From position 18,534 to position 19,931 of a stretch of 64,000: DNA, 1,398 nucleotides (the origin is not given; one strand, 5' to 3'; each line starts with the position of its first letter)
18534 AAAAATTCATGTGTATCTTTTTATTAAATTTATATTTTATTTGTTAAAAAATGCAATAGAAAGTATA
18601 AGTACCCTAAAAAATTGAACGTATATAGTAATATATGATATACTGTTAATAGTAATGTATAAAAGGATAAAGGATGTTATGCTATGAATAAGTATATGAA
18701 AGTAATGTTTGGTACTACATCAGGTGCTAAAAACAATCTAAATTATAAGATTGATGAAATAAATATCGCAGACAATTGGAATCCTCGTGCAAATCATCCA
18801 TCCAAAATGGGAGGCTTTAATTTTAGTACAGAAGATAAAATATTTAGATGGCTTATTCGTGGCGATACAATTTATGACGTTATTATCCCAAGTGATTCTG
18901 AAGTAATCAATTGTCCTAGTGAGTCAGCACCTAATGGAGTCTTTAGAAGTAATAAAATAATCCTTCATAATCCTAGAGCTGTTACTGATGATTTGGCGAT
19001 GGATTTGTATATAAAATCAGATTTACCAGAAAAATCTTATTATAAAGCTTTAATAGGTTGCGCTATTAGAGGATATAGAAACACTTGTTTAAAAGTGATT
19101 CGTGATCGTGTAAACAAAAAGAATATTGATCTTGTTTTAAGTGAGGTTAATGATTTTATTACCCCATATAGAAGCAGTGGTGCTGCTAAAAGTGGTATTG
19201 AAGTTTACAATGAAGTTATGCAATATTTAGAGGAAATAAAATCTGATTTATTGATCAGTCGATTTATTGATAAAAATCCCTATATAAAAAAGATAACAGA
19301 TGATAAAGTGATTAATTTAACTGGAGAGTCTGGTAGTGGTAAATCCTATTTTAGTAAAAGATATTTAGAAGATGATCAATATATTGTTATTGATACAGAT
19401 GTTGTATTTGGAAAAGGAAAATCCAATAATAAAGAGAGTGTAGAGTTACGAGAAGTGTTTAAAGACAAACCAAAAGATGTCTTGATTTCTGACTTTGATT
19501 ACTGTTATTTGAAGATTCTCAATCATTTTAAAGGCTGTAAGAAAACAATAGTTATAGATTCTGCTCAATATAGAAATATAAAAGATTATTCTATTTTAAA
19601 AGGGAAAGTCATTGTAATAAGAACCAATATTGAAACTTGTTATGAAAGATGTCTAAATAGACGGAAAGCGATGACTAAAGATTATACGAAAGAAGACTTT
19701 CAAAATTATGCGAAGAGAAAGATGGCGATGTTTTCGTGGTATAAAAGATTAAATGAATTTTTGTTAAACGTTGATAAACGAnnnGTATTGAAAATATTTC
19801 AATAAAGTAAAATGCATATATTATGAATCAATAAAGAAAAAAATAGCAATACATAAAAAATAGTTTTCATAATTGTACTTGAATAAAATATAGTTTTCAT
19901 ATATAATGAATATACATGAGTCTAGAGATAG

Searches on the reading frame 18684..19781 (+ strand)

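Call 6: search_protein_families(library=pfam, proteins=[window:18684-19781:+], max_evalue=0.1)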
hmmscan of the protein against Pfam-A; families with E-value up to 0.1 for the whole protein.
window:18684-19781:+ (366 aa): 7 families
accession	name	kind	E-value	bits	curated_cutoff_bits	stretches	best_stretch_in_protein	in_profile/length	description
PF13479.12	AAA_24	-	2.9e-05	24.4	27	1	208-361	3-122/195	AAA domain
PF13401.12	AAA_22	-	5.8e-05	23.9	27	1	207-296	5-95/130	AAA domain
PF13671.12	AAA_33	-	0.00014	22.6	27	1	209-251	1-43/143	AAA domain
PF13238.12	AAA_18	-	0.00015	22.7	29.4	1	210-334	1-119/128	AAA domain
PF01121.26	CoaE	-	0.00096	19.3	27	1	209-261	2-54/180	Dephospho-CoA kinase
PF06745.19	ATPase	-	0.013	15.3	26.6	1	202-228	14-40/231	KaiC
PF03193.22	RsgA_GTPase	-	0.058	13.7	30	0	179-246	76-145/174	RsgA GTPase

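Call 17: search_protein_families(library=ncbifam, proteins=[window:18684-19781:+], max_evalue=0.1)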
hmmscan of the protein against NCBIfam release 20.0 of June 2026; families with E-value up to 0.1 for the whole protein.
window:18684-19781:+ (366 aa): 3 families
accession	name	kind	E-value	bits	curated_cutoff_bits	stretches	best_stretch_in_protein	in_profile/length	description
TIGR00152.1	TIGR00152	equivalog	0.017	15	65.55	0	209-244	1-36/188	dephospho-CoA kinase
NF011674.0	PRK15093.1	equivalog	0.068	12.3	627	0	204-226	30-52/330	putrescine export ABC transporter ATP-binding protein SapD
NF003828.1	PRK05416.1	equivalog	0.097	12.2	244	0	211-237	3-28/278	RNase adapter RapZ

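Call 18: search_protein_families(library=padloc, proteins=[window:18684-19781:+], max_evalue=0.1)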
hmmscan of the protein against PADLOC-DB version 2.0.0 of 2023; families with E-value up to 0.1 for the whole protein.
window:18684-19781:+ (366 aa): 0 families

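Call 49: search_protein_families(library=phrogs, proteins=[window:18684-19781:+], max_evalue=0.1)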
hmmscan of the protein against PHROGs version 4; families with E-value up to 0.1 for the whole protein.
window:18684-19781:+ (366 aa): 5 families
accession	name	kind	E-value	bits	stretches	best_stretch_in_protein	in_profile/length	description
phrog_124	-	DNA, RNA and nucleotide metabolism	0.00073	20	1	179-295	21-118/382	Sak4-like ssDNA annealing protein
phrog_2071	-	other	0.00076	20.3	1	206-248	15-58/282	ATPase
phrog_2872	-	DNA, RNA and nucleotide metabolism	0.0012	19.4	1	210-296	5-85/219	Sak4-like ssDNA annealing protein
phrog_2666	-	head and packaging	0.0018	18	1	201-257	315-377/555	terminase large subunit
phrog_17030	-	unknown function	0.029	15.1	1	145-182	3-40/61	-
